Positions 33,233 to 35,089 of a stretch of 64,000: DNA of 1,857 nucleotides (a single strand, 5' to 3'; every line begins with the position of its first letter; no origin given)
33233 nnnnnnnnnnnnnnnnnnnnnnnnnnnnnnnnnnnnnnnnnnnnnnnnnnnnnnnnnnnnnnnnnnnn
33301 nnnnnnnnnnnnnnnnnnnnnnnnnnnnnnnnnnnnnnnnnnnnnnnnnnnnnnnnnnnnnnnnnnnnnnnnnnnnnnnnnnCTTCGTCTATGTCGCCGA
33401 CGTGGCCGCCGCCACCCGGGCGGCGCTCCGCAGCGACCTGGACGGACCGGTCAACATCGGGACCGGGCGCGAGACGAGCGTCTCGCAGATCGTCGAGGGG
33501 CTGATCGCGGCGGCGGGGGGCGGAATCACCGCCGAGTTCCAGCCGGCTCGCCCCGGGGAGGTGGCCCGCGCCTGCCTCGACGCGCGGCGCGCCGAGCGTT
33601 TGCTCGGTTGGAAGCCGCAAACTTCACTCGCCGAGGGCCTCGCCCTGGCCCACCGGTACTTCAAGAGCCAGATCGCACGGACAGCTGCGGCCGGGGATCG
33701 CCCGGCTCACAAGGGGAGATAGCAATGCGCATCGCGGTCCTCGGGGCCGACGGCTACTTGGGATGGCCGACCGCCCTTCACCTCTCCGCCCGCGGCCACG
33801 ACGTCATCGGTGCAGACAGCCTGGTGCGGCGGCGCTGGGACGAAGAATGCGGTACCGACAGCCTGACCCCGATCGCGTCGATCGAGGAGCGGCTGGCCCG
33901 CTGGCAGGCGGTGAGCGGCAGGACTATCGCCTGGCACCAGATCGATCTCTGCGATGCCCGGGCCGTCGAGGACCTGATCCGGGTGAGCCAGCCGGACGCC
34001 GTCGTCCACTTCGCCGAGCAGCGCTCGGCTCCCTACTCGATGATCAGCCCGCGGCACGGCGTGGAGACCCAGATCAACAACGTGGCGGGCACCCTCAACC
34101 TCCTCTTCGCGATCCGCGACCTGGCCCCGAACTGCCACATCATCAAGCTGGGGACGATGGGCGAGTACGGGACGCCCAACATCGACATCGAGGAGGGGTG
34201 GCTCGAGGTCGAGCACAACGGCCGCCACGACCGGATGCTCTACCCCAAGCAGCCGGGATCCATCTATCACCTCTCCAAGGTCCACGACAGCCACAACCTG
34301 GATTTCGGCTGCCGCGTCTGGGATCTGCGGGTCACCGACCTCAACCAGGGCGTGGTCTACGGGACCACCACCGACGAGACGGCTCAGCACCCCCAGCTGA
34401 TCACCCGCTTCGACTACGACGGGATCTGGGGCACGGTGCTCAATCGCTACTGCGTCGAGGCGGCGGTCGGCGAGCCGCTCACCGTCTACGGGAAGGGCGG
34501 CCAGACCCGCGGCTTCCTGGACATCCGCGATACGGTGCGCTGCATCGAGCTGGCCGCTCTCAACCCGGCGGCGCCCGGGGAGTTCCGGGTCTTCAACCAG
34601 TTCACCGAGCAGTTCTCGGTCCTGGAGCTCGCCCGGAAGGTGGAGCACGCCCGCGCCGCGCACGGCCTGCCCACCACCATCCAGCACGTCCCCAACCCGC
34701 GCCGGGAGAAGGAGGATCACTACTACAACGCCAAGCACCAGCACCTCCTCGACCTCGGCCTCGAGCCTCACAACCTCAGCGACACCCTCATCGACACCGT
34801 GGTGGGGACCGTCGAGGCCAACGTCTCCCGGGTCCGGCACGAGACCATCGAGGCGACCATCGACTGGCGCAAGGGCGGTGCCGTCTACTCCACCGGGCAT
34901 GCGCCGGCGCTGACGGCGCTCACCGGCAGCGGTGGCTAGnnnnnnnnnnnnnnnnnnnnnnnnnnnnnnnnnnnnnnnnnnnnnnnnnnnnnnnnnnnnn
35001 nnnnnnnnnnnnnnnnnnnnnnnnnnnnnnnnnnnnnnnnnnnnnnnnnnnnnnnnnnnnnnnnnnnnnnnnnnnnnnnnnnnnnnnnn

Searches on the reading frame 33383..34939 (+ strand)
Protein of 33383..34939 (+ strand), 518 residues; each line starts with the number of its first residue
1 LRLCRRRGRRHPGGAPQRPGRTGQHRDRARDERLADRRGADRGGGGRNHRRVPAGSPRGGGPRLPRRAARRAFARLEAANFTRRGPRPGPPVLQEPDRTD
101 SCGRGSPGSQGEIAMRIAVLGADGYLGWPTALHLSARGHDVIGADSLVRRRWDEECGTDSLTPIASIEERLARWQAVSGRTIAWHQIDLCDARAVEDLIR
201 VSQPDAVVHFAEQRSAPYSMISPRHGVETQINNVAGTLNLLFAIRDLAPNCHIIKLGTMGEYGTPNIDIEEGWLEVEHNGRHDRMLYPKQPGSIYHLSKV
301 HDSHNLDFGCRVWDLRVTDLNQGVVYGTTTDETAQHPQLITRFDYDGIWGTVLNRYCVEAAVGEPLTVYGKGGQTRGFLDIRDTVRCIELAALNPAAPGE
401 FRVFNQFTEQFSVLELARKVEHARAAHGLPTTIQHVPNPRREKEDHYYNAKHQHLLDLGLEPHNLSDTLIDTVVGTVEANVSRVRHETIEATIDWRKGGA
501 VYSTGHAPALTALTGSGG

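Call 38: search_protein_families(library=pfam, proteins=[window:33383-34939:+], max_evalue=0.00001)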
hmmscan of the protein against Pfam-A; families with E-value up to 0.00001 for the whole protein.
window:33383-34939:+ (518 aa): 2 families
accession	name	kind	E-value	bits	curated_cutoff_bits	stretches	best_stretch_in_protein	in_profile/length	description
PF01370.27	Epimerase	-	2.9e-23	83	20.9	1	117-405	1-238/240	NAD dependent epimerase/dehydratase family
PF16363.11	GDP_Man_Dehyd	-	6e-17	62.5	27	1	119-409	2-260/332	GDP-mannose 4,6 dehydratase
